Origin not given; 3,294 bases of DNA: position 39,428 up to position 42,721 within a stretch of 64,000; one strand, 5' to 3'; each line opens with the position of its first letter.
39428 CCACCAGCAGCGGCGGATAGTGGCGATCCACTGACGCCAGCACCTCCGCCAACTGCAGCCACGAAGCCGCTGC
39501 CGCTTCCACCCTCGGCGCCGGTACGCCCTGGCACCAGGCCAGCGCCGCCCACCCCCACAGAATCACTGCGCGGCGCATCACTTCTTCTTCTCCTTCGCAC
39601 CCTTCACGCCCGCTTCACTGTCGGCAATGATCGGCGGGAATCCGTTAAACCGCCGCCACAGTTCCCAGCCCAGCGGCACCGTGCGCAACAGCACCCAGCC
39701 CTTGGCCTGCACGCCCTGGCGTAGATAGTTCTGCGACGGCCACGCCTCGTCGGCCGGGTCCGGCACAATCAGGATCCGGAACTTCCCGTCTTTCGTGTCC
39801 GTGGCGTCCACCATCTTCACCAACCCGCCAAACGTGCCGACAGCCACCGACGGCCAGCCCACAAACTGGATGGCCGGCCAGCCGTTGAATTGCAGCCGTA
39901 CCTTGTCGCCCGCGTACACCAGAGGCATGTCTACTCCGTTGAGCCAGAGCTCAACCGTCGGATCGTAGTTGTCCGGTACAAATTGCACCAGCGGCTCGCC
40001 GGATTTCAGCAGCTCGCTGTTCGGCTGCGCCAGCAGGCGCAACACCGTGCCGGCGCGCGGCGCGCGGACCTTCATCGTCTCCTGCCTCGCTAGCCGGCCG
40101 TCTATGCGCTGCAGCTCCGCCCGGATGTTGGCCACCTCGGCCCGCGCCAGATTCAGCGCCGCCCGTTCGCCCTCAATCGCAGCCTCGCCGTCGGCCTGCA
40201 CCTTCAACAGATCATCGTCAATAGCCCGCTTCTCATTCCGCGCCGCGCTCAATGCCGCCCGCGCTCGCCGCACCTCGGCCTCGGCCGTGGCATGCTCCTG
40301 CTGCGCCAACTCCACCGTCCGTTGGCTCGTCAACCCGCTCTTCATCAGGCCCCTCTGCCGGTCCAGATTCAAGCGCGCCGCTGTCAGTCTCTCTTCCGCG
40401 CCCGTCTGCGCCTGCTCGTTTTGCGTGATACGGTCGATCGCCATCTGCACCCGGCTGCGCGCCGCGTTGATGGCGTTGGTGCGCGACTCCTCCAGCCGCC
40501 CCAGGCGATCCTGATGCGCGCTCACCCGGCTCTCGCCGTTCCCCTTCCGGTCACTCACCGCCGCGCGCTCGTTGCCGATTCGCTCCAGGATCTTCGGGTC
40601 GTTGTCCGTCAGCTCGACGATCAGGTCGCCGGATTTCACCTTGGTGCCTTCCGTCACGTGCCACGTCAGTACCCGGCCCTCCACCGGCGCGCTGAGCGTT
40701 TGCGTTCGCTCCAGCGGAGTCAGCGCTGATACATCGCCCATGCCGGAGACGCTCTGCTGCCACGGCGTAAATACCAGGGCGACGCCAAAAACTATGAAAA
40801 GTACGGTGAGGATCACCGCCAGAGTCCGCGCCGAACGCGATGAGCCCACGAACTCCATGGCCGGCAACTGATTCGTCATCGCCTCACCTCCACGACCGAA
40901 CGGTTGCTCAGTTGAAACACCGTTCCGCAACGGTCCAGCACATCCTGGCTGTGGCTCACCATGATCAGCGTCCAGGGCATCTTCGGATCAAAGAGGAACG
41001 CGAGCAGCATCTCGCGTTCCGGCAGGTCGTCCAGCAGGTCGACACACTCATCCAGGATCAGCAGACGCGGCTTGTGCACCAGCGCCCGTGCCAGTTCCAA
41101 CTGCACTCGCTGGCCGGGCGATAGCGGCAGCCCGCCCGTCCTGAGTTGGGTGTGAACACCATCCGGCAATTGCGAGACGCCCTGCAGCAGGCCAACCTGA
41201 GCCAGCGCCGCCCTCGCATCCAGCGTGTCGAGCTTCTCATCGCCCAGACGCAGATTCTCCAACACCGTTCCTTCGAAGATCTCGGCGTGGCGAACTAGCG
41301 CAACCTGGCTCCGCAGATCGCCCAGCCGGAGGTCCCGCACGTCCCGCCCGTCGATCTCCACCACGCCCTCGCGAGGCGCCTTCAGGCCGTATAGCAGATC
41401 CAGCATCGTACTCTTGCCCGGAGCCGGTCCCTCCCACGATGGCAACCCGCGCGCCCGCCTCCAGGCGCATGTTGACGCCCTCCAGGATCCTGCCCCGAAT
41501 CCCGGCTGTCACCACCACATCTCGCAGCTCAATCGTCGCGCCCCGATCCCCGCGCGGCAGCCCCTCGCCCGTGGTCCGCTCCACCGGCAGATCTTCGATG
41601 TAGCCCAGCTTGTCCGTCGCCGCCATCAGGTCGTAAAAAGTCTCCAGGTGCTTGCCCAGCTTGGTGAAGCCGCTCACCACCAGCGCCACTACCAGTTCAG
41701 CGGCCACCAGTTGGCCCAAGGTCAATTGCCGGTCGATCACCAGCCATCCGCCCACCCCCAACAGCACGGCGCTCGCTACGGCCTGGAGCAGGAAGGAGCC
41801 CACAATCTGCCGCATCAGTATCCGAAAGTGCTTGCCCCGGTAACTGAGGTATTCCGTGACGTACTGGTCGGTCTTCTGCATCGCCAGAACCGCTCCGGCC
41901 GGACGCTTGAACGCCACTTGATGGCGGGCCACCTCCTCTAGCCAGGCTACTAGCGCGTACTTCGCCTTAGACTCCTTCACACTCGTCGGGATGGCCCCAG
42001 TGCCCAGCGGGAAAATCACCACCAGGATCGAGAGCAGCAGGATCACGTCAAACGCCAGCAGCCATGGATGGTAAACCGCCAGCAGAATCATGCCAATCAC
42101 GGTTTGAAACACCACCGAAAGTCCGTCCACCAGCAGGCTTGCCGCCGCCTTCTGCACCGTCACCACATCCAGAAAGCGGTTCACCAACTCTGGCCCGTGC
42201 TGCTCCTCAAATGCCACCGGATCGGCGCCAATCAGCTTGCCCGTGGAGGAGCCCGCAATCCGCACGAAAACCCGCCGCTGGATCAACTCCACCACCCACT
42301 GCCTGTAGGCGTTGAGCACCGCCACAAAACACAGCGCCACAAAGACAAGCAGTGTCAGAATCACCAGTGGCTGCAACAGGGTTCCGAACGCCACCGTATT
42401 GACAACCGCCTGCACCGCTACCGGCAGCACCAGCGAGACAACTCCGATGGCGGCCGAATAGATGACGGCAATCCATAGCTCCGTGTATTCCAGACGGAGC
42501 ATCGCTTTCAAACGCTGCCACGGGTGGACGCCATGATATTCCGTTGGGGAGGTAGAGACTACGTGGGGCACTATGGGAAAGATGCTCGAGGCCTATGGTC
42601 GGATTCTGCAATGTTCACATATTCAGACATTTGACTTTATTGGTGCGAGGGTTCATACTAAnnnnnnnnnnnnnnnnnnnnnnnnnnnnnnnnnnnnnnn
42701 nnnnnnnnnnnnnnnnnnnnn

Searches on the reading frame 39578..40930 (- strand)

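Call 72: search_protein_families(library=pfam, proteins=[window:39578-40930:-], max_evalue=0.00001)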
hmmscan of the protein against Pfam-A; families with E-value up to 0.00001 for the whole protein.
window:39578-40930:- (450 aa): 2 families
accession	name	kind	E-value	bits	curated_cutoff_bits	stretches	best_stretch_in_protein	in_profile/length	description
PF13437.12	HlyD_3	-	3.6e-11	44.2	22.2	0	287-349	1-62/106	HlyD family secretion protein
PF13533.13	Biotin_lipoyl_2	-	5.9e-07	29.6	29.8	1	77-107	1-31/32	Biotin-lipoyl like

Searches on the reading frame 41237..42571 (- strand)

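Call 72: search_protein_families(library=pfam, proteins=[window:41237-42571:-], max_evalue=0.00001)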
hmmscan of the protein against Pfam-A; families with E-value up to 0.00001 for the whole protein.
window:41237-42571:- (444 aa): 1 family
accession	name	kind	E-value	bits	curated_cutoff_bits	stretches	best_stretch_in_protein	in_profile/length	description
PF00664.28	ABC_membrane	-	2.9e-08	34.2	28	1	32-295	1-267/274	ABC transporter transmembrane region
